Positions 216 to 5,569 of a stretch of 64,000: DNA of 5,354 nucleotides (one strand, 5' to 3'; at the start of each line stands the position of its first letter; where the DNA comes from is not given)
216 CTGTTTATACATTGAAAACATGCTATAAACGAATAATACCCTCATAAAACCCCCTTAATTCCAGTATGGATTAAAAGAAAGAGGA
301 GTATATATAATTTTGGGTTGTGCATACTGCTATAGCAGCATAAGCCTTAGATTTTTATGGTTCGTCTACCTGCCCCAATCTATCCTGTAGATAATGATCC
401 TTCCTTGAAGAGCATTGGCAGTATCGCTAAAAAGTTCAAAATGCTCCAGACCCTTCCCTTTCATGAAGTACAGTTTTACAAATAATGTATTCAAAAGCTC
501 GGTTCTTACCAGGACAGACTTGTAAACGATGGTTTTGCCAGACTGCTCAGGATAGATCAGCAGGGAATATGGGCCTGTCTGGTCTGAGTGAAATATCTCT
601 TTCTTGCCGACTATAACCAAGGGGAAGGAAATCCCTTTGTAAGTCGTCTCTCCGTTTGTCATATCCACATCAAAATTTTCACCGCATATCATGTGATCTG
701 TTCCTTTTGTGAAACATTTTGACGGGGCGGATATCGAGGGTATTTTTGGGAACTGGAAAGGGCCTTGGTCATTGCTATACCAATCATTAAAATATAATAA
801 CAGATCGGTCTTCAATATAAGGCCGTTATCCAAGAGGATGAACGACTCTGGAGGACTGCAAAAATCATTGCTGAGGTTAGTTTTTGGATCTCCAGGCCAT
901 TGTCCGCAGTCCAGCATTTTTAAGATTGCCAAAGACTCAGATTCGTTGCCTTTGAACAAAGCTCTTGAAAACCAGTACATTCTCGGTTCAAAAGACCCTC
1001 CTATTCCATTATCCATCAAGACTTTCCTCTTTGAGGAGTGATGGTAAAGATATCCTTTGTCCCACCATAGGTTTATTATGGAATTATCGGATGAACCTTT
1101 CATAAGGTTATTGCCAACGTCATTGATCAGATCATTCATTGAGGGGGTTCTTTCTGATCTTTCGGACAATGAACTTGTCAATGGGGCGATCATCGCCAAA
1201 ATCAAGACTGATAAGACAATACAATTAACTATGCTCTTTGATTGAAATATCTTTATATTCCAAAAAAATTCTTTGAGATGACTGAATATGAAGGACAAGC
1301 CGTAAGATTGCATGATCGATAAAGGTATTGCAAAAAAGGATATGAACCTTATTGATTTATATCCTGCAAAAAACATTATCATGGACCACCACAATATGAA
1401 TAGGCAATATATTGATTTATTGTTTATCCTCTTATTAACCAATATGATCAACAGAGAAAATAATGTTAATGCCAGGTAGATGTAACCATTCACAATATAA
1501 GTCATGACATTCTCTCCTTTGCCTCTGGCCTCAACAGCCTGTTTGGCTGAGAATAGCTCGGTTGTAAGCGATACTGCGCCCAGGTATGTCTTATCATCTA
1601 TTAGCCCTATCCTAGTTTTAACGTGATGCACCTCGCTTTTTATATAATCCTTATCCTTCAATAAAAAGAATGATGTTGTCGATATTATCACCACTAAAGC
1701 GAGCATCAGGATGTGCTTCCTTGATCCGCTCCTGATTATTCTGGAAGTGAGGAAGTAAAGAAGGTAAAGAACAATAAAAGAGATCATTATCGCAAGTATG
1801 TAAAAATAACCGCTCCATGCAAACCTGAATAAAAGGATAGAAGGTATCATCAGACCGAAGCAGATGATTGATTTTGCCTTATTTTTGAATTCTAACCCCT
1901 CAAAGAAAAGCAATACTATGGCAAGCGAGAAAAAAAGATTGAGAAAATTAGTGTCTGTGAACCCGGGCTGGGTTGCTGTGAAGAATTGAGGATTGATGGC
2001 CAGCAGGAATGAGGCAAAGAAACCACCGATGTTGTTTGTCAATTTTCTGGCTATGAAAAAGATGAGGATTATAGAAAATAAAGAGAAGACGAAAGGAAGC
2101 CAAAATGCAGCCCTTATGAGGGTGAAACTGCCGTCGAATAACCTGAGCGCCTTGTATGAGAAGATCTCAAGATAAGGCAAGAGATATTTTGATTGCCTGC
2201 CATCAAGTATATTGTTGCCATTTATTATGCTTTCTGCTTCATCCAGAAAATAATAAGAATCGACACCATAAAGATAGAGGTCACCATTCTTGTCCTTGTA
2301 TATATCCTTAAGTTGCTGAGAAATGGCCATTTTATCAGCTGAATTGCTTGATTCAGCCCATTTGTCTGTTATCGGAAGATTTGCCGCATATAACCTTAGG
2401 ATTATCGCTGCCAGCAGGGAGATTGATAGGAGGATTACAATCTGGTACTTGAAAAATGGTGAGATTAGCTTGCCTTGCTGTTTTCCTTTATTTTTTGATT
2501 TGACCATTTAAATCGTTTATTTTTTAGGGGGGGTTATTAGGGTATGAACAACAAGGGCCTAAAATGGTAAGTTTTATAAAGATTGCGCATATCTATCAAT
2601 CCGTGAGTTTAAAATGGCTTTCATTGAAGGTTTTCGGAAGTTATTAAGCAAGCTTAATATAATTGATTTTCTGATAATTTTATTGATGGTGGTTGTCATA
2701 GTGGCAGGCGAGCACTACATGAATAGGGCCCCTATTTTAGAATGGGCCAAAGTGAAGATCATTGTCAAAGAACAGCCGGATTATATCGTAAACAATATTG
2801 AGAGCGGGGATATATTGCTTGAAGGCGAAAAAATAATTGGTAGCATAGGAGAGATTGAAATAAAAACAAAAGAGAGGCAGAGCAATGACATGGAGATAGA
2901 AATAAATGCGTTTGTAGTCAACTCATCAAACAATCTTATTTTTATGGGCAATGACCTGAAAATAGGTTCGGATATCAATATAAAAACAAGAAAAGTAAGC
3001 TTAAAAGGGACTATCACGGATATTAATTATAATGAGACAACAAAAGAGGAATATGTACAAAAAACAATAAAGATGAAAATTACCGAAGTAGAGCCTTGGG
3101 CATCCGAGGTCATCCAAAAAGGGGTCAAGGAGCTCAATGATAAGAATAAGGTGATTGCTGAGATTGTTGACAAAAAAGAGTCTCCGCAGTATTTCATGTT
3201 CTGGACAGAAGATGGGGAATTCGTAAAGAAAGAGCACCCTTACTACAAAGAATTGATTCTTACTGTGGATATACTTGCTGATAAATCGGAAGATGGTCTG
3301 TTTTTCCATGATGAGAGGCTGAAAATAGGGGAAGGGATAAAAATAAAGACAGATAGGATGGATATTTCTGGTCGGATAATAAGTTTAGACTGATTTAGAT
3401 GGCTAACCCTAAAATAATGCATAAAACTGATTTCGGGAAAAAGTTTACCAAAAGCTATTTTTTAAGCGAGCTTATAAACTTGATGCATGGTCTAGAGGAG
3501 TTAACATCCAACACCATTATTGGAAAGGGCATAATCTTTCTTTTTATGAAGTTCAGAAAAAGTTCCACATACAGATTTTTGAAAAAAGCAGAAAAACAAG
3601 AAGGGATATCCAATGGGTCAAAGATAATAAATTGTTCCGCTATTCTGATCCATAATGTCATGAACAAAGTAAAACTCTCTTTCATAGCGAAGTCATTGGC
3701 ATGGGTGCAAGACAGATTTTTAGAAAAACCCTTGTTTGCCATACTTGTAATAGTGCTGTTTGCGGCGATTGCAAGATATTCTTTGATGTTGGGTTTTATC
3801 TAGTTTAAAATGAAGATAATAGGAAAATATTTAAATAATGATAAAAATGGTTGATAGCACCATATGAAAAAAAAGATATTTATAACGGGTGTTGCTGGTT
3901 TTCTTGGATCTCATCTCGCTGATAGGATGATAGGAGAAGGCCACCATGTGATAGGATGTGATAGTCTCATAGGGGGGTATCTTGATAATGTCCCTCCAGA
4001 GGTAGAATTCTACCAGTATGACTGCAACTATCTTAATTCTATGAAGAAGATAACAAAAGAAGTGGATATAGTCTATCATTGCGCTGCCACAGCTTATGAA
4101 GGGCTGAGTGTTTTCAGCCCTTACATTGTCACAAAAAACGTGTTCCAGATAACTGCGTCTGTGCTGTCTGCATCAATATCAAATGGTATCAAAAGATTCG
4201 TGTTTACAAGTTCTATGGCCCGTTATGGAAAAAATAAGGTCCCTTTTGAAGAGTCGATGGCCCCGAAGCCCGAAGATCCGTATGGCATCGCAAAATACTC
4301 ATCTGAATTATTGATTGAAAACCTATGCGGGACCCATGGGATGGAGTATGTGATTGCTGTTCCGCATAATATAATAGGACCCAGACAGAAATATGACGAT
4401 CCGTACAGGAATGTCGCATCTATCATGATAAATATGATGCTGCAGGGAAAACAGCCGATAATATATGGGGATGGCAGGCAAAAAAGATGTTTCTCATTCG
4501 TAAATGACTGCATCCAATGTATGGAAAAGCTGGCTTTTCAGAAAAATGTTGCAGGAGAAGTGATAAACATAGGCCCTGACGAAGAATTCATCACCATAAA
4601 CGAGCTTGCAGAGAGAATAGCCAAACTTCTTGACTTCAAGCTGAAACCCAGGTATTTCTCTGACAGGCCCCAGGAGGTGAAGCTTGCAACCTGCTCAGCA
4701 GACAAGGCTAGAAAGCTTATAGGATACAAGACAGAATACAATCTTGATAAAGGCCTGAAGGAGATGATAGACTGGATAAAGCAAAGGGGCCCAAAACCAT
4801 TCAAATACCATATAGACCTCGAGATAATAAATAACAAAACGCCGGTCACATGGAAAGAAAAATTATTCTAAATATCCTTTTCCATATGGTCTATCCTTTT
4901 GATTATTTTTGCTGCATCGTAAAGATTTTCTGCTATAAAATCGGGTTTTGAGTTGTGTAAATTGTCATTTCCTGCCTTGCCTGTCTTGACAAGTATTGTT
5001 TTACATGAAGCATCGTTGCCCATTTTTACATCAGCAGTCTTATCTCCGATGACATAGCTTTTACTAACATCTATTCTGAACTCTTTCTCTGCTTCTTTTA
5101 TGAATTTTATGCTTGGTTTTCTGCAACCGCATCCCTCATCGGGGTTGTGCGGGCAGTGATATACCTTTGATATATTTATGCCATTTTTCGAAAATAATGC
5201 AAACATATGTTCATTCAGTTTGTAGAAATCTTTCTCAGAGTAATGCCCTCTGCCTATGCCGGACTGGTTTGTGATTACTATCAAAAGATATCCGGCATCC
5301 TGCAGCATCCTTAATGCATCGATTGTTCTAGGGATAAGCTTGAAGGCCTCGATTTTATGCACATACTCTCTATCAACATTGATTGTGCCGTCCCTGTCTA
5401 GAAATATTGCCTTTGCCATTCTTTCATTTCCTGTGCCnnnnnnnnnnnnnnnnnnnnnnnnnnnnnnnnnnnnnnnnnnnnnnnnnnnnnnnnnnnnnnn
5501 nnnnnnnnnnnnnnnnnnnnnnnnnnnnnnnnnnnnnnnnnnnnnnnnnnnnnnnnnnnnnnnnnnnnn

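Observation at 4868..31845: LPS-core-like heptose machinery in an archaeon with no lipid A or Kdo genes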

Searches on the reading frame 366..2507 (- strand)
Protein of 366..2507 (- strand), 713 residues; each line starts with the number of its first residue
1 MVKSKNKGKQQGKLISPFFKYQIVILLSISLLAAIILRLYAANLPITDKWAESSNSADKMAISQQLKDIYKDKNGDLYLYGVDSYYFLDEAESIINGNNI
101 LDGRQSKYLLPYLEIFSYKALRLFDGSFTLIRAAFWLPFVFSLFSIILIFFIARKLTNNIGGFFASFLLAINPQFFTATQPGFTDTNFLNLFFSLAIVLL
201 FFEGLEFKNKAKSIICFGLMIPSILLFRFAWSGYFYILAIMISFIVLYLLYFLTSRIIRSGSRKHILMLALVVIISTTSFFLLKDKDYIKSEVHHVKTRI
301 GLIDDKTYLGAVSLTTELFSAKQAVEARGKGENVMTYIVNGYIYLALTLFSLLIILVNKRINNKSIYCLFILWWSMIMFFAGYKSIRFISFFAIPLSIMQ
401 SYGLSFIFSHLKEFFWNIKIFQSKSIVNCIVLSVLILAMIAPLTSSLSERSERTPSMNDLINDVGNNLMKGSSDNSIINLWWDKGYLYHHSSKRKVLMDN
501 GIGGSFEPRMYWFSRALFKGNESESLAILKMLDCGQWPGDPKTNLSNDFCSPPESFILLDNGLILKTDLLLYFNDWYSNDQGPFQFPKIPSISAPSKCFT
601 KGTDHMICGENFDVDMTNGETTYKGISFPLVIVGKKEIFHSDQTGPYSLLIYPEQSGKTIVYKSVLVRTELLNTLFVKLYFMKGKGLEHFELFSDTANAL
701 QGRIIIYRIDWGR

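Call 7: search_protein_families(library=pfam, proteins=[window:366-2507:-])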
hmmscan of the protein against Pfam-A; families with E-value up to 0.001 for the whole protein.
window:366-2507:- (713 aa): 2 families
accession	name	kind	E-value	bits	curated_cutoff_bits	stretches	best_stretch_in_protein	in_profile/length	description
PF02516.20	STT3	-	4.4e-21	76.3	24.5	1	60-438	10-395/405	Oligosaccharyl transferase STT3, N-terminal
PF13231.12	PMT_2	-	3.6e-06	27.7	26.1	1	132-275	22-154/160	Dolichyl-phosphate-mannose-protein mannosyltransferase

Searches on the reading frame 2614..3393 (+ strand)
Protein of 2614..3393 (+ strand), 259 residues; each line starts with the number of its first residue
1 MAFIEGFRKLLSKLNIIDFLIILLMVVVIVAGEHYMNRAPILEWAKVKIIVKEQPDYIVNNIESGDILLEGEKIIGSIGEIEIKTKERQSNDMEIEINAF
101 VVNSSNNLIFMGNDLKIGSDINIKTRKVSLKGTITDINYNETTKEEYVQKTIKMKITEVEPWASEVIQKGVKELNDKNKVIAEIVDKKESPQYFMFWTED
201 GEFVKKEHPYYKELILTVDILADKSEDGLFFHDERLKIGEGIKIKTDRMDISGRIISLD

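Call 7: search_protein_families(library=pfam, proteins=[window:2614-3393:+])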
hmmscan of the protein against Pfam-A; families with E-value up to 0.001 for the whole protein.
window:2614-3393:+ (259 aa): 1 family
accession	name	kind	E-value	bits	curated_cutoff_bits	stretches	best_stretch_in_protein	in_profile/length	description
PF14221.11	DUF4330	-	4.9e-25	89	27.6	2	144-258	49-166/167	Domain of unknown function (DUF4330)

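Call 52: search_protein_families(library=pfam, max_evalue=0.01, proteins=[window:2614-3393:+])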
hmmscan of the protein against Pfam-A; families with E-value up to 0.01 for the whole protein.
window:2614-3393:+ (259 aa): 2 families
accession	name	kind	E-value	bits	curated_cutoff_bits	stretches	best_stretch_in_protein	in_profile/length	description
PF14221.11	DUF4330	-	4.9e-25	89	27.6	3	144-258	49-166/167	Domain of unknown function (DUF4330)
PF09378.16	HAS-barrel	-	0.0023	18.5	25.2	0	109-174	17-85/90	HAS barrel domain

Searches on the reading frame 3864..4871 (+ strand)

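Call 7: search_protein_families(library=pfam, proteins=[window:3864-4871:+])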
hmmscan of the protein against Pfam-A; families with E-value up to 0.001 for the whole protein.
window:3864-4871:+ (335 aa): 6 families
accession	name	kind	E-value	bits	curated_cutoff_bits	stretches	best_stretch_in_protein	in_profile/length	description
PF01370.27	Epimerase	-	3.1e-47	161.4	20.9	1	5-237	1-240/240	NAD dependent epimerase/dehydratase family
PF16363.11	GDP_Man_Dehyd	-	7.9e-41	141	27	1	6-301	1-332/332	GDP-mannose 4,6 dehydratase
PF01073.25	3Beta_HSD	-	7.5e-10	38.7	22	1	7-152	2-158/280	3-beta hydroxysteroid dehydrogenase/isomerase family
PF07993.18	NAD_binding_4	-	6e-07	29.3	20.1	1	59-206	81-244/258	Male sterility protein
PF04321.23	RmlD_sub_bind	-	6.2e-07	29.2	27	1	4-157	2-142/287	RmlD substrate binding domain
PF13460.12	NAD_binding_10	-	8.7e-06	26.1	27.2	1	10-168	2-144/184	NAD(P)H-binding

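Call 64: search_protein_families(library=ncbifam, max_evalue=1e-10, proteins=[window:3864-4871:+])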
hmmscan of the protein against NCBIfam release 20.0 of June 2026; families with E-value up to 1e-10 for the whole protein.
window:3864-4871:+ (335 aa): 12 families
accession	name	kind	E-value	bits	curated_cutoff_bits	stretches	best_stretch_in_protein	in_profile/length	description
TIGR04180.1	EDH_00030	hypoth_equivalog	9.2e-37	126.7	475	1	5-293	1-297/297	NAD-dependent 4,6-dehydratase LegB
TIGR01181.1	dTDP_gluc_dehyt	equivalog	3.7e-31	108.4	365.1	1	4-307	1-313/321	dTDP-glucose 4,6-dehydratase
TIGR01179.1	galE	equivalog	4.8e-28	98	262.3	1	4-308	1-328/332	UDP-glucose 4-epimerase GalE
NF011728.1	PRK15181.1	equivalog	7e-22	77.9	760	1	3-305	16-337/348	Vi polysaccharide biosynthesis UDP-N-acetylglucosaminuronic acid C-4 epimerase TviC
TIGR02197.1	heptose_epim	equivalog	3.1e-21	75.8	274.6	1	5-307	1-315/316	ADP-glyceromanno-heptose 6-epimerase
NF047922.1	GDPFucSynFcl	equivalog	1.2e-19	70.9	500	1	2-305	2-301/308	GDP-L-fucose synthase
TIGR03466.1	HpnA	hypoth_equivalog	2.4e-19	69.4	367.65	1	4-257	2-247/327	hopanoid-associated sugar epimerase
NF007490.0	PRK10084.1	subfamily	2.8e-16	59.5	649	1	128-305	155-334/361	dTDP-glucose 4,6-dehydratase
NF008872.0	PRK11908.1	equivalog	1.1e-15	57.6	294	1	3-280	2-292/349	bifunctional UDP-4-keto-pentose/UDP-xylose synthase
NF005998.1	PRK08125.1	equivalog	2.3e-15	56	777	1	2-258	315-587/649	bifunctional UDP-4-amino-4-deoxy-L-arabinose formyltransferase/UDP-glucuronic acid oxidase ArnA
NF007582.0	PRK10217.1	equivalog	2.1e-13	50.1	698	1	3-269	2-295/355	dTDP-glucose 4,6-dehydratase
NF007956.0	PRK10675.1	subfamily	2.9e-12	46.4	394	1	4-154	2-163/338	UDP-glucose 4-epimerase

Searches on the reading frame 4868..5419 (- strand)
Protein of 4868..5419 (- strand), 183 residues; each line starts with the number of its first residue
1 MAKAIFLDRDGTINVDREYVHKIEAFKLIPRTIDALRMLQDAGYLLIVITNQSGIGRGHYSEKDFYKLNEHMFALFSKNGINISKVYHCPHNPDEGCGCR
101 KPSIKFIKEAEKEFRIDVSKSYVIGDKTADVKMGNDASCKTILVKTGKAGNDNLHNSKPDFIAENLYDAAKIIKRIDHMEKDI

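Call 3: search_protein_families(library=pfam, proteins=[window:4868-5419:-])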
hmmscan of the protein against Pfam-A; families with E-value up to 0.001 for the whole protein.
window:4868-5419:- (183 aa): 5 families
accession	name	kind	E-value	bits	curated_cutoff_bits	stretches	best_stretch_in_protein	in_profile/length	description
PF13242.12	Hydrolase_like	-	7.3e-16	58.3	22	1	99-169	2-75/75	HAD-hyrolase-like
PF13419.12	HAD_2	-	6.7e-08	33.3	23.8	1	100-144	134-178/178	Haloacid dehalogenase-like hydrolase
PF08645.17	PNK3P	-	6.9e-08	32.8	22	1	7-130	5-129/161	Polynucleotide kinase 3 phosphatase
PF00702.32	Hydrolase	-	4.7e-06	27.6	26.4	1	11-137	79-190/191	haloacid dehalogenase-like hydrolase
PF13344.12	Hydrolase_6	-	0.0003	21.2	27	1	5-63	1-50/101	Haloacid dehalogenase-like hydrolase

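Call 6: search_protein_families(library=ncbifam, proteins=[window:4868-5419:-])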
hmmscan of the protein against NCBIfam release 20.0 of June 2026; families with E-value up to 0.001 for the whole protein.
window:4868-5419:- (183 aa): 21 families
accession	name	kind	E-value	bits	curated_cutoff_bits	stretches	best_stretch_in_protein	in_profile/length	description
NF006506.0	PRK08942.1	equivalog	8.6e-57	191.6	178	1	2-175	3-179/182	D-glycero-beta-D-manno-heptose 1,7-bisphosphate 7-phosphatase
TIGR00213.1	GmhB_yaeD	subfamily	9.7e-47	158.9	149.6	1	3-151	2-157/176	D-glycero-beta-D-manno-heptose 1,7-bisphosphate 7-phosphatase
NF050049.1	HBPPhtaseGmhB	domain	1e-46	158.8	250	1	2-153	3-153/171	D-glycero-alpha-D-manno-heptose-1,7-bisphosphate 7-phosphatase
TIGR01656.1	Histidinol-ppas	subfamily_domain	7.8e-44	149.2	84.15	1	3-143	1-145/149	histidinol-phosphate phosphatase domain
TIGR01662.1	HAD-SF-IIIA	subfamily_domain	6.6e-36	123.5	44.6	1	3-146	1-140/141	HAD-IIIA family hydrolase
NF003937.0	PRK05446.1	equivalog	1.6e-35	122.8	443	1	2-150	3-154/355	bifunctional histidinol-phosphatase/imidazoleglycerol-phosphate dehydratase HisB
NF005264.0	PRK06769.1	equivalog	4.1e-35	121.1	217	1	2-173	4-171/175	HAD-IIIA family hydrolase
TIGR01261.1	hisB_Nterm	equivalog_domain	1.2e-33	115.9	140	1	3-150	2-152/161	histidinol-phosphatase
NF009695.0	PRK13222.1-2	equivalog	2.5e-11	43.5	225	1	100-174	149-223/226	phosphoglycolate phosphatase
NF009804.0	PRK13288.1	equivalog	2.1e-09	37.2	218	1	100-175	137-212/215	pyrophosphatase PpaX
TIGR01460.1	HAD-SF-IIA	subfamily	2.3e-08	34.2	100.15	1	101-147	197-246/246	HAD-IIA family hydrolase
TIGR01668.1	YqeG_hyp_ppase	hypoth_equivalog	6e-08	32.4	89.1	1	3-152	26-143/170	YqeG family HAD IIIA-type phosphatase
TIGR02253.1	CTE7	subfamily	1.9e-07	31.1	169.75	1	97-166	146-217/221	TIGR02253 family HAD-type hydrolase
TIGR01664.1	DNA-3'-Pase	equivalog_domain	8e-07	29.1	107.65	1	25-137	43-144/167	DNA 3'-phosphatase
TIGR01452.1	PGP_euk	subfamily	2.5e-06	27.2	201.95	1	101-161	202-271/279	phosphoglycolate/pyridoxal phosphate family phosphatase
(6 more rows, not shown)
